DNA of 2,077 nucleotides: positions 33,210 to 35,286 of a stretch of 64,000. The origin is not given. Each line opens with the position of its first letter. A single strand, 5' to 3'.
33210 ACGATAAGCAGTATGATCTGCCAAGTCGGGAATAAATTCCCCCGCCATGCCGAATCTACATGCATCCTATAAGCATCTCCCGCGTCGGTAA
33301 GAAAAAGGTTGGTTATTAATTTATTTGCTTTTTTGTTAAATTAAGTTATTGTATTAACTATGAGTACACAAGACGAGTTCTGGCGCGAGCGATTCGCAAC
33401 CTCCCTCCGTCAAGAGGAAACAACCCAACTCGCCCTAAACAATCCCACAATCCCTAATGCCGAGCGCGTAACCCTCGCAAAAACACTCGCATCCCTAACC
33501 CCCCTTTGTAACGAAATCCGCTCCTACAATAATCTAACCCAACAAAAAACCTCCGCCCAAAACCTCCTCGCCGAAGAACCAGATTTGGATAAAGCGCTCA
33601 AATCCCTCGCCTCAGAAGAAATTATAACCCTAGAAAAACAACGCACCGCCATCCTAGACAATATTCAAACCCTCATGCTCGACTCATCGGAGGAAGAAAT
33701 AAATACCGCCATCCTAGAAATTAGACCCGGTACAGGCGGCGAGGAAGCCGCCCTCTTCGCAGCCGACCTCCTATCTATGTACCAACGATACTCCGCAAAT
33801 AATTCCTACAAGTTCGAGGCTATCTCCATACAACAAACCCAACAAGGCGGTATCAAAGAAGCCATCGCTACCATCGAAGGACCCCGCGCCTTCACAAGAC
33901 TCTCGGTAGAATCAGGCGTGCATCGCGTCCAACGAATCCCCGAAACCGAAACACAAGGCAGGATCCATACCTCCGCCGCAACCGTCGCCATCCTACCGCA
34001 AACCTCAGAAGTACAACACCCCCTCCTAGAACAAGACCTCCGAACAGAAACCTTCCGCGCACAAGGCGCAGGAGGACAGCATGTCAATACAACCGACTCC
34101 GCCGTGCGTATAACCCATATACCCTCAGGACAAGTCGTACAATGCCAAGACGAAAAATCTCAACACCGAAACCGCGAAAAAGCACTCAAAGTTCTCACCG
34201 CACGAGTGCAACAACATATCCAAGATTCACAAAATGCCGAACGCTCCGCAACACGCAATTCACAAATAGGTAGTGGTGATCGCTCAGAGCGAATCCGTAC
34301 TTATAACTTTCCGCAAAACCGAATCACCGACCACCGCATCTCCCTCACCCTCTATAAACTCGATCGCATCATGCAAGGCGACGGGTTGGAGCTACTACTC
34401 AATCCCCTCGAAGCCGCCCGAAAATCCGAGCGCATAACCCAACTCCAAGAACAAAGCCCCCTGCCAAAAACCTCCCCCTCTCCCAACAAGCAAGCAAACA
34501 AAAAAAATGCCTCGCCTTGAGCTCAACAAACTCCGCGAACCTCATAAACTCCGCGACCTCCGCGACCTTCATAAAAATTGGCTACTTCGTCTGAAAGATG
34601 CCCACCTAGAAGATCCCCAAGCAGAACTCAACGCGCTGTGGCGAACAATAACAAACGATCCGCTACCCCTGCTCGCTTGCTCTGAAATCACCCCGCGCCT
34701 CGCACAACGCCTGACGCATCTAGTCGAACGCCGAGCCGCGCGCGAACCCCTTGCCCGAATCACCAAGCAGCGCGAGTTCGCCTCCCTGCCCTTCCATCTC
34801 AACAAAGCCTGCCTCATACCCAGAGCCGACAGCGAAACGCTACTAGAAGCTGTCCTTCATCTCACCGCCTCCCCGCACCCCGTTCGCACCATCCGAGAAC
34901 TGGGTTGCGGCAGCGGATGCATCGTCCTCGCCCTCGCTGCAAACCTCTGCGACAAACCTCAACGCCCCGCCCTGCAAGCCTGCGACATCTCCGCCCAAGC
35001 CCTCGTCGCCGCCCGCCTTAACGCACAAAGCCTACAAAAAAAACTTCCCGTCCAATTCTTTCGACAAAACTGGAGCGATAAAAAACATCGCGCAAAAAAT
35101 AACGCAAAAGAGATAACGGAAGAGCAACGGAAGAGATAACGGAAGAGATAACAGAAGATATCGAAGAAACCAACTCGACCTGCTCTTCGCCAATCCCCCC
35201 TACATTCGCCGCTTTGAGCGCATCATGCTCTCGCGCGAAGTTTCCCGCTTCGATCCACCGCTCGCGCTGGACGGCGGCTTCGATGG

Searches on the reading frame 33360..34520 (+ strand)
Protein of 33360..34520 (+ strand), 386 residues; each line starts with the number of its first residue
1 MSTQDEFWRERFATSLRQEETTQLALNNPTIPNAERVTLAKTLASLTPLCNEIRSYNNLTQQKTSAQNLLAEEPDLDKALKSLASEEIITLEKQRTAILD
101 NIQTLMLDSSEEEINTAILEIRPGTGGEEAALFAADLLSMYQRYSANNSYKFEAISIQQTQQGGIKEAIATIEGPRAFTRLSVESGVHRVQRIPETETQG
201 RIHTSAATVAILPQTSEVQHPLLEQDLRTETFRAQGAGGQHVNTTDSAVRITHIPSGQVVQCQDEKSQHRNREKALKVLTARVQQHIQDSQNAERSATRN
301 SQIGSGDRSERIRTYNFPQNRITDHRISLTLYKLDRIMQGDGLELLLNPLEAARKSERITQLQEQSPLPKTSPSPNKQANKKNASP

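Call 9: find_encoding_contigs(protein=window:33360-34520:+, flank=10000, max_places=10)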
Protein window:33360-34520:+ (386 aa): no gene with exactly this product is on record in the collection.

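Call 11: search_protein_families(library=pfam, proteins=[window:33360-34517:+], max_evalue=0.1)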
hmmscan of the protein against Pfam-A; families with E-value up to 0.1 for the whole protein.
window:33360-34517:+ (386 aa): 3 families
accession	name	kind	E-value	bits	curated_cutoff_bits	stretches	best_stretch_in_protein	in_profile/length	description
PF03462.23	PCRF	-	2.2e-55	187.9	24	1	25-209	11-194/194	PCRF domain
PF00472.26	RF-1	-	8.4e-40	135.8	35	1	222-326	7-116/116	RF-1 domain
PF06080.18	DUF938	-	0.069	13.4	27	0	93-163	9-73/202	Protein of unknown function (DUF938)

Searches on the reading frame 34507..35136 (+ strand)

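Call 11: search_protein_families(library=pfam, proteins=[window:34507-35136:+], max_evalue=0.1)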
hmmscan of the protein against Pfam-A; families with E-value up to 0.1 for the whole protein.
window:34507-35136:+ (210 aa): 7 families
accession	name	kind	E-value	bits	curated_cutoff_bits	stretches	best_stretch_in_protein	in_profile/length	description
PF17827.6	PrmC_N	-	3.7e-07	31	23.4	1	24-86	5-70/71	PrmC N-terminal domain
PF05175.20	MTS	-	1.5e-05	25.1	23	1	125-194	31-95/170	Methyltransferase small domain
PF08242.18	Methyltransf_12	-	2.6e-05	25.3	30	1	131-191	2-60/98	Methyltransferase domain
PF13649.12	Methyltransf_25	-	0.00065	20.8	27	1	131-190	3-56/97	Methyltransferase domain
PF13847.12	Methyltransf_31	-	0.0053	16.9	27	1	129-193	7-67/145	Methyltransferase domain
PF06325.19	PrmA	-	0.041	13.8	22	1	127-175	163-206/296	Ribosomal protein L11 methyltransferase (PrmA)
PF13559.11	DUF4129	-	0.053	14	24.8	0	97-132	8-42/69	Domain of unknown function (DUF4129)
